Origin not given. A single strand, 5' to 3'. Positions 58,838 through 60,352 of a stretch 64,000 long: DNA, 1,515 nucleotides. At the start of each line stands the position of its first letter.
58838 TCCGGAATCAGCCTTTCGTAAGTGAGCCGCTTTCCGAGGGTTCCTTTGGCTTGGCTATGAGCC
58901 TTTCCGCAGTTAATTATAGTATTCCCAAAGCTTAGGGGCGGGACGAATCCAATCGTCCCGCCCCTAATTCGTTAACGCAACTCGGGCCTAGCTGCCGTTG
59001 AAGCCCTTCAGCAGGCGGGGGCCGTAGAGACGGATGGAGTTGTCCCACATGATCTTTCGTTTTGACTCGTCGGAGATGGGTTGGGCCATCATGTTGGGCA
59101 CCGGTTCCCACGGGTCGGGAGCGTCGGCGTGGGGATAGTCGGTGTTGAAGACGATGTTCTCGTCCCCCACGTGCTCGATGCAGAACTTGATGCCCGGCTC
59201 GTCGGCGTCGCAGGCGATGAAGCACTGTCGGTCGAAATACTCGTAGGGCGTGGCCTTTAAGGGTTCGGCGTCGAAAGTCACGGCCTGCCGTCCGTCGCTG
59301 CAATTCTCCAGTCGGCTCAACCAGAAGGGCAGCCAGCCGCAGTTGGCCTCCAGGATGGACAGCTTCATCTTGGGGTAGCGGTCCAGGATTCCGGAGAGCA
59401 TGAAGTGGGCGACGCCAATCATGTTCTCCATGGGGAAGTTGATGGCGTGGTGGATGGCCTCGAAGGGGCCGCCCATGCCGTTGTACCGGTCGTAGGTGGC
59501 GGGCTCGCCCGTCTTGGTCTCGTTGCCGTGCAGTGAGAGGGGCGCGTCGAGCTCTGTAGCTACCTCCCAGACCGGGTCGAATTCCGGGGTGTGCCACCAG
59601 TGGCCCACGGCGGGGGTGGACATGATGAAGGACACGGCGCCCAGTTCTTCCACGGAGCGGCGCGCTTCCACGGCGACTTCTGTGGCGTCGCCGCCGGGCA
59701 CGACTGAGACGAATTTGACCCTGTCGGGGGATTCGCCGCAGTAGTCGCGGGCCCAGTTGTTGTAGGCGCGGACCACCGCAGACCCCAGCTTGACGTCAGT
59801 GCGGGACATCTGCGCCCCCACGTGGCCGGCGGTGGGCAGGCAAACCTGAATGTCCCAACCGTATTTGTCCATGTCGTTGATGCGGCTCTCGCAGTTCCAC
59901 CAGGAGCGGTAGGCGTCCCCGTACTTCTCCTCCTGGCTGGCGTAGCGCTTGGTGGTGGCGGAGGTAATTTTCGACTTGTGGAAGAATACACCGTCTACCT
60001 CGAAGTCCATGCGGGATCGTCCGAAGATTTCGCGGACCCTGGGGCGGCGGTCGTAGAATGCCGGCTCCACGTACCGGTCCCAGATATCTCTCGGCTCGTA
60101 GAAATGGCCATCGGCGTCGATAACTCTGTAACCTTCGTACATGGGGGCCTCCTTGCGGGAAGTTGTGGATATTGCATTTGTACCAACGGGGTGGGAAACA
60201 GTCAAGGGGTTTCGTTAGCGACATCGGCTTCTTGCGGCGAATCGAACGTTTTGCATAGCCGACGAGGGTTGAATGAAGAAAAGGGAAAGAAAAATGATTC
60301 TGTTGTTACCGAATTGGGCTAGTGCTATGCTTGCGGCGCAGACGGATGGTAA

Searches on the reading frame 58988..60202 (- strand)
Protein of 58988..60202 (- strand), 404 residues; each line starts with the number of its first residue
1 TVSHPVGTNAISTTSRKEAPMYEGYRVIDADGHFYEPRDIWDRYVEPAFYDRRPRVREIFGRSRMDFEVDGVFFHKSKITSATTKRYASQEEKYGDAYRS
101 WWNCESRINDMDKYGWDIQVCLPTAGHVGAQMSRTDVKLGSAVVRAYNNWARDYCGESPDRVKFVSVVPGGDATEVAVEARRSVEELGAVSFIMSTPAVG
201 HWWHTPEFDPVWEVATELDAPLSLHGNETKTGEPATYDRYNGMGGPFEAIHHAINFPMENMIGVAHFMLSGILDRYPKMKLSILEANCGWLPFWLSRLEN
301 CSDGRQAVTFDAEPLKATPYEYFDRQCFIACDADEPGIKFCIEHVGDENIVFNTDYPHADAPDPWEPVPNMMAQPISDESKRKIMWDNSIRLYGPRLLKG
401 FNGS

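Call 85: search_protein_families(library=pfam, proteins=[window:58988-60202:-], max_evalue=0.00001)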
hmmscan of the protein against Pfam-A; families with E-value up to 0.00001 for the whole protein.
window:58988-60202:- (404 aa): 1 family
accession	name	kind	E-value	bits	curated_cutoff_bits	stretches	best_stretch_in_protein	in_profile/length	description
PF04909.20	Amidohydro_2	-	2.1e-32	113.5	26.4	1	28-394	1-288/289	Amidohydrolase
